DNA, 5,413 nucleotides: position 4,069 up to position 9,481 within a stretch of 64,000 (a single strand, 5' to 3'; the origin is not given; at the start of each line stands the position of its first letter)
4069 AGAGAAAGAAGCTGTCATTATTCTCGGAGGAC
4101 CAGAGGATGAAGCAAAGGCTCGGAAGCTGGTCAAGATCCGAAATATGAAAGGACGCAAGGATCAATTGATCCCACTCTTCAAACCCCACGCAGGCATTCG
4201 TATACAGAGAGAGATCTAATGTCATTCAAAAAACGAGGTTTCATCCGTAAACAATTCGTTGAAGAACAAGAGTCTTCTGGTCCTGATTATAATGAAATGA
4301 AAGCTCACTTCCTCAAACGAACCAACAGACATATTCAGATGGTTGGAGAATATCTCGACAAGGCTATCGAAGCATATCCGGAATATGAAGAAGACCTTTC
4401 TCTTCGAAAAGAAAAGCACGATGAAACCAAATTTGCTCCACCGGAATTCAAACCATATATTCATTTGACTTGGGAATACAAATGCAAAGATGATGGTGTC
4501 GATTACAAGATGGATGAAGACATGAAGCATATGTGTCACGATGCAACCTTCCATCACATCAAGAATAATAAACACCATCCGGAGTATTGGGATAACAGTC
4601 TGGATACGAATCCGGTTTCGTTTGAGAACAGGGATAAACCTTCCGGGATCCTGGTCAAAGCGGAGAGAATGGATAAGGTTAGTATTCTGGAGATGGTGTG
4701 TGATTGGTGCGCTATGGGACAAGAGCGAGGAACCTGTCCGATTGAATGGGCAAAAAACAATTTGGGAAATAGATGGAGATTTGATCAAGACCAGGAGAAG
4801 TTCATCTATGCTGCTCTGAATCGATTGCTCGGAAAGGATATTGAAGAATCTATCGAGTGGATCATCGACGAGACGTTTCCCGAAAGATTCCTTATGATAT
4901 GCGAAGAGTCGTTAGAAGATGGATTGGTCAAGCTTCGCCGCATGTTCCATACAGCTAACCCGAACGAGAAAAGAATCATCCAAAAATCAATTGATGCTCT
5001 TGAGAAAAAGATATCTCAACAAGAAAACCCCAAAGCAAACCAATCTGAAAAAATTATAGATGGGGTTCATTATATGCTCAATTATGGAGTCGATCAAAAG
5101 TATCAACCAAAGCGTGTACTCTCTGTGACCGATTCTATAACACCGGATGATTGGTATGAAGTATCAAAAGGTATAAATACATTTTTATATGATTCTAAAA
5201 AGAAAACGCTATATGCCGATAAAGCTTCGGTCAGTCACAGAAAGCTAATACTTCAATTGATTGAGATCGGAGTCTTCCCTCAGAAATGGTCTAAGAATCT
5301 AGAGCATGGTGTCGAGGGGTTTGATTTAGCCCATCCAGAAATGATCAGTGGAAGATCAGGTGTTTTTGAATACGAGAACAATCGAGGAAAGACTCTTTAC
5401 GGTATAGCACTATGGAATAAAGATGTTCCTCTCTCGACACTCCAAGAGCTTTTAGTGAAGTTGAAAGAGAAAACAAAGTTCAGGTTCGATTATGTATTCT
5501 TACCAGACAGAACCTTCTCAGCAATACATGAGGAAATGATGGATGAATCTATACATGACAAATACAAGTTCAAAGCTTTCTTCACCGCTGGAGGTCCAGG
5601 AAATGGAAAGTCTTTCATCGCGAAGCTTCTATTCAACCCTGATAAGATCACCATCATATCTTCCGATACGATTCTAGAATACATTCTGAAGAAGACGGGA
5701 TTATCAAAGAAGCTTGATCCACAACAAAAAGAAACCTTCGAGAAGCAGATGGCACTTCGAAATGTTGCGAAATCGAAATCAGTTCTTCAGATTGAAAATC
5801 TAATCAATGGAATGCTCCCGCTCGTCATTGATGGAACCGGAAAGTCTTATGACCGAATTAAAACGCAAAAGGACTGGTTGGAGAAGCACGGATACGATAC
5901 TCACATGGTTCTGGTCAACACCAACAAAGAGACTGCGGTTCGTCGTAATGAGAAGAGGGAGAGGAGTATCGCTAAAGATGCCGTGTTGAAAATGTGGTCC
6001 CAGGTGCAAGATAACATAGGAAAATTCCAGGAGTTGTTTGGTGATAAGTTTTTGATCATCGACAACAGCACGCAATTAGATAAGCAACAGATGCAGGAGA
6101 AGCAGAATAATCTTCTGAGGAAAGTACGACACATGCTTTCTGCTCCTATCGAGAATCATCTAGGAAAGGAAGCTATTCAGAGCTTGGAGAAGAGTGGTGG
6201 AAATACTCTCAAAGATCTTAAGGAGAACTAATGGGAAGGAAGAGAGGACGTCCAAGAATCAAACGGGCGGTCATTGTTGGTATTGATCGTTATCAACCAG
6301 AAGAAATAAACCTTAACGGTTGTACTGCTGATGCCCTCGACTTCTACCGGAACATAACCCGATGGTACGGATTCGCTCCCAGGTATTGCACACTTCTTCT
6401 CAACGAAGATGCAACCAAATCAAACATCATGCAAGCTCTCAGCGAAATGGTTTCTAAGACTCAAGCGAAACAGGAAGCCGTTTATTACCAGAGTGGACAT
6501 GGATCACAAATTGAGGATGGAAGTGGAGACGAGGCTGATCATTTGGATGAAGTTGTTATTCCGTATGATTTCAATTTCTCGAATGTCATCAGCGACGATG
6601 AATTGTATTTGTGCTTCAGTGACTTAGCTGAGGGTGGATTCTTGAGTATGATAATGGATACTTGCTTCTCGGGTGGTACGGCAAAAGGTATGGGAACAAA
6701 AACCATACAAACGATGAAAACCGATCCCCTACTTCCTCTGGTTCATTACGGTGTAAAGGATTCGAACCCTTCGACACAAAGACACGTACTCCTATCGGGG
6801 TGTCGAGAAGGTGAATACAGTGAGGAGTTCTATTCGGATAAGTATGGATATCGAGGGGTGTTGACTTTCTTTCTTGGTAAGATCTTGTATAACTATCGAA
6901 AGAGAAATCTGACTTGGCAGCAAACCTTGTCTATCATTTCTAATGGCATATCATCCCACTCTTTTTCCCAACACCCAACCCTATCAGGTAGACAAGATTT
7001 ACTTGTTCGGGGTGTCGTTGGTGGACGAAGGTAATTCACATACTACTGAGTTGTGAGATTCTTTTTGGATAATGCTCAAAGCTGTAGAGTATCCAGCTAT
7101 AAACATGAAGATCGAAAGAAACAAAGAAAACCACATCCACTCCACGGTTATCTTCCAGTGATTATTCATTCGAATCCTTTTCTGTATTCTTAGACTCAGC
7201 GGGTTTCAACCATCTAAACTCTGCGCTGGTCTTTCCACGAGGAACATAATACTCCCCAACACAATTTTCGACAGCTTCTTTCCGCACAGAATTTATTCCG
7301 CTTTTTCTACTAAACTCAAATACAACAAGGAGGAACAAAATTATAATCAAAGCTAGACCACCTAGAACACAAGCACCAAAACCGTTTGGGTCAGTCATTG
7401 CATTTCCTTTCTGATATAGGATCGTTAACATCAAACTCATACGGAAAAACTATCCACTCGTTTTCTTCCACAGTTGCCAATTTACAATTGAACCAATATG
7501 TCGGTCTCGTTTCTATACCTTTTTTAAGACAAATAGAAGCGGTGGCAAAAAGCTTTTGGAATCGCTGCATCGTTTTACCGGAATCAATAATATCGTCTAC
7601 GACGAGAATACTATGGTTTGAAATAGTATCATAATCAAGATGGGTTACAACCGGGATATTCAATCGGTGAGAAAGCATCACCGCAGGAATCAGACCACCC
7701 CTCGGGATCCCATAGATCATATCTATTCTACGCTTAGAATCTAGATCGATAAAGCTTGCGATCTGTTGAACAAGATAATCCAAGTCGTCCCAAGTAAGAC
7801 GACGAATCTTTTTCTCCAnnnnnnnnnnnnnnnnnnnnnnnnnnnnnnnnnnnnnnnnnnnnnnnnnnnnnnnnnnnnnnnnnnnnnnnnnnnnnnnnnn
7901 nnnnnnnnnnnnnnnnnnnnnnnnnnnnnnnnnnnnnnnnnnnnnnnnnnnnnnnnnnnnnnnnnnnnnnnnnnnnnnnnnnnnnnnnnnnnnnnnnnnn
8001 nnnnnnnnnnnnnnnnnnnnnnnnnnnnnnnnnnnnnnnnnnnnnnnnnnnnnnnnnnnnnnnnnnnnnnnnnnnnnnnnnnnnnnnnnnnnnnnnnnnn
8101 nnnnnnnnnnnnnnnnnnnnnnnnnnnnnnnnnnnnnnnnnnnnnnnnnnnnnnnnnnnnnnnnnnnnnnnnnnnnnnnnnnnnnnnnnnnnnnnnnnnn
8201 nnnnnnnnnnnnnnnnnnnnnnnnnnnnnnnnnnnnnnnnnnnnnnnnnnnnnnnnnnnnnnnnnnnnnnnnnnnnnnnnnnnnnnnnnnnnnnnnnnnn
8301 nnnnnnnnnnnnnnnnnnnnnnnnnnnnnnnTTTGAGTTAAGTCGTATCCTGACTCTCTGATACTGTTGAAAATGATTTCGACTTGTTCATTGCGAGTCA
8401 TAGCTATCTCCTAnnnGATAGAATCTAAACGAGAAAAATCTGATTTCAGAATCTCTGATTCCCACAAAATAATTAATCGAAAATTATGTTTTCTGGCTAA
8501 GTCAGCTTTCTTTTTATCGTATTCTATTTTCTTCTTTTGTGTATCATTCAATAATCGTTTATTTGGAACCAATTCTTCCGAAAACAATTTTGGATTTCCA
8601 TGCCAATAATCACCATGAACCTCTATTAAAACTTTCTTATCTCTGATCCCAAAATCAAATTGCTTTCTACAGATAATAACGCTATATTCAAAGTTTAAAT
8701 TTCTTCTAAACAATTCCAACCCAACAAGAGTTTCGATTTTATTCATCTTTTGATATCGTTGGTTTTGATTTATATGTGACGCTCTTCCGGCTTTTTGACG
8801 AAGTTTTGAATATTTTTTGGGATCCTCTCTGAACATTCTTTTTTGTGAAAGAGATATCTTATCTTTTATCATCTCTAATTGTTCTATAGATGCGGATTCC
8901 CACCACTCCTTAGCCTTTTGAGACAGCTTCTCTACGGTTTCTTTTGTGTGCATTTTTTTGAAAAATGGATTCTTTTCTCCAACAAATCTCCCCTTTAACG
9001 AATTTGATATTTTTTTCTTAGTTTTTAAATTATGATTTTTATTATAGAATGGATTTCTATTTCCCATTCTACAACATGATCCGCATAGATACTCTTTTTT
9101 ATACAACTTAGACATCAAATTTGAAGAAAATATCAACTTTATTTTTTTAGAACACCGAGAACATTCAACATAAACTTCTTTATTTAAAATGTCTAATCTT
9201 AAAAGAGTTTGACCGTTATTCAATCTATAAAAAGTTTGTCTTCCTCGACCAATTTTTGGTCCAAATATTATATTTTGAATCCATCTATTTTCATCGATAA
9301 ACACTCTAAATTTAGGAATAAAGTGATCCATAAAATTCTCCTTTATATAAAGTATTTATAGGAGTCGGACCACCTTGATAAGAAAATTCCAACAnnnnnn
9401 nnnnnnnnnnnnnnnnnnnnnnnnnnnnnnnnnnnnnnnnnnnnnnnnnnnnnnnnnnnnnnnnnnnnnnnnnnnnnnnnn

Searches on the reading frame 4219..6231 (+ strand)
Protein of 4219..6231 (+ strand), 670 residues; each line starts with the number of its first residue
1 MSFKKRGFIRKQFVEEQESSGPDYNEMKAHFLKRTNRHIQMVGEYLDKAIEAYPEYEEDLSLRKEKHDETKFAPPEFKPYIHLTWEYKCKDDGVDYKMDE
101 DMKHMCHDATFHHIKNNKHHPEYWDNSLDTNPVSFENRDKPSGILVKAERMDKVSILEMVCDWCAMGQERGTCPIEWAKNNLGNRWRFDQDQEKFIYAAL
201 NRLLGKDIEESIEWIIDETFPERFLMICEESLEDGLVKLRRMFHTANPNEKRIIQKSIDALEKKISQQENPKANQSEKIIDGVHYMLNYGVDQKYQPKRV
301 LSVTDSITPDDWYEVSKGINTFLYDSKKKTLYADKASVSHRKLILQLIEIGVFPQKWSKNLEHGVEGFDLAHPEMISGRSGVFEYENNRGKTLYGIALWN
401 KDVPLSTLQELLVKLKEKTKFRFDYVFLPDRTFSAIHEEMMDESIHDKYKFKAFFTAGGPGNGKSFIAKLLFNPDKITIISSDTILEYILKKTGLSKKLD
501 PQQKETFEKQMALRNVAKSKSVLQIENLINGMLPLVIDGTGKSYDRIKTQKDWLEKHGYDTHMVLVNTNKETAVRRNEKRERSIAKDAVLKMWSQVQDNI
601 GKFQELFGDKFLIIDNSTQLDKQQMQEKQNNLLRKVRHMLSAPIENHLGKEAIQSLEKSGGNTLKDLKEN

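Call 26: search_protein_families(library=pfam, max_evalue=0.01, proteins=[window:4219-6231:+])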
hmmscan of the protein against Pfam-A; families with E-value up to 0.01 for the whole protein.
window:4219-6231:+ (670 aa): 4 families
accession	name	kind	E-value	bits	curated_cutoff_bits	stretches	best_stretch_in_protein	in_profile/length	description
PF18907.5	DUF5662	-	5.5e-26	91.5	27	1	28-198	2-152/156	Family of unknown function (DUF5662)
PF13671.12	AAA_33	-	1.1e-09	39.1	27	1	455-597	3-137/143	AAA domain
PF06414.18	Zeta_toxin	-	4.1e-09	36.6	22.3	1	447-587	12-157/199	Zeta toxin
PF13207.12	AAA_17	-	1.4e-06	29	27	1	458-583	2-126/136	AAA domain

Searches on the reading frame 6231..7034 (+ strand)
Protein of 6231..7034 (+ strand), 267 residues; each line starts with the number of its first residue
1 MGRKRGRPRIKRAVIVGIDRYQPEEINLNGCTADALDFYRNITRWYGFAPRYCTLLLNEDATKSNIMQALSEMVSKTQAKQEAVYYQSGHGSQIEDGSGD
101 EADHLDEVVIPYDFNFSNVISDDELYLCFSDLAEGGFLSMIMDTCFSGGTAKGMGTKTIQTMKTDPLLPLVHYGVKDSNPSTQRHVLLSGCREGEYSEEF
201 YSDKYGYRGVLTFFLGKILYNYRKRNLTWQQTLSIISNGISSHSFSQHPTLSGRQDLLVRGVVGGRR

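Call 26: search_protein_families(library=pfam, max_evalue=0.01, proteins=[window:6231-7034:+])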
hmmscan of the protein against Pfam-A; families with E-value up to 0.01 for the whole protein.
window:6231-7034:+ (267 aa): 1 family
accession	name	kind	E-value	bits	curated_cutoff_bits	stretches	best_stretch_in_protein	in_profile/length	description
PF00656.27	Peptidase_C14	-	4.2e-18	66.3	21.4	1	11-252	2-224/233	Caspase domain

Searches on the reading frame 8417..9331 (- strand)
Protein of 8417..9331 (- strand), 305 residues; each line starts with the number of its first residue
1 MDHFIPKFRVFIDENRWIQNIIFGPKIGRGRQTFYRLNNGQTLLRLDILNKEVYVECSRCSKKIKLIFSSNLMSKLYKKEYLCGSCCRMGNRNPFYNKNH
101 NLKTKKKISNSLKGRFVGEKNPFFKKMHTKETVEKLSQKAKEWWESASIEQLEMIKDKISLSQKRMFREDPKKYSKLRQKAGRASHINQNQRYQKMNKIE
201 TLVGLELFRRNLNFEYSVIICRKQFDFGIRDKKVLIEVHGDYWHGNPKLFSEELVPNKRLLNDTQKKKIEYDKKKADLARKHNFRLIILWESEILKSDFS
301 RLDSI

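Call 26: search_protein_families(library=pfam, max_evalue=0.01, proteins=[window:8417-9331:-])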
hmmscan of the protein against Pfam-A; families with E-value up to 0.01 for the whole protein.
window:8417-9331:- (305 aa): 1 family
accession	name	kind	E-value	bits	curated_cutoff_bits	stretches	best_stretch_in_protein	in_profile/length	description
PF07460.16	NUMOD3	-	1.1e-06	28.9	20.4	2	88-109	16-37/37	NUMOD3 motif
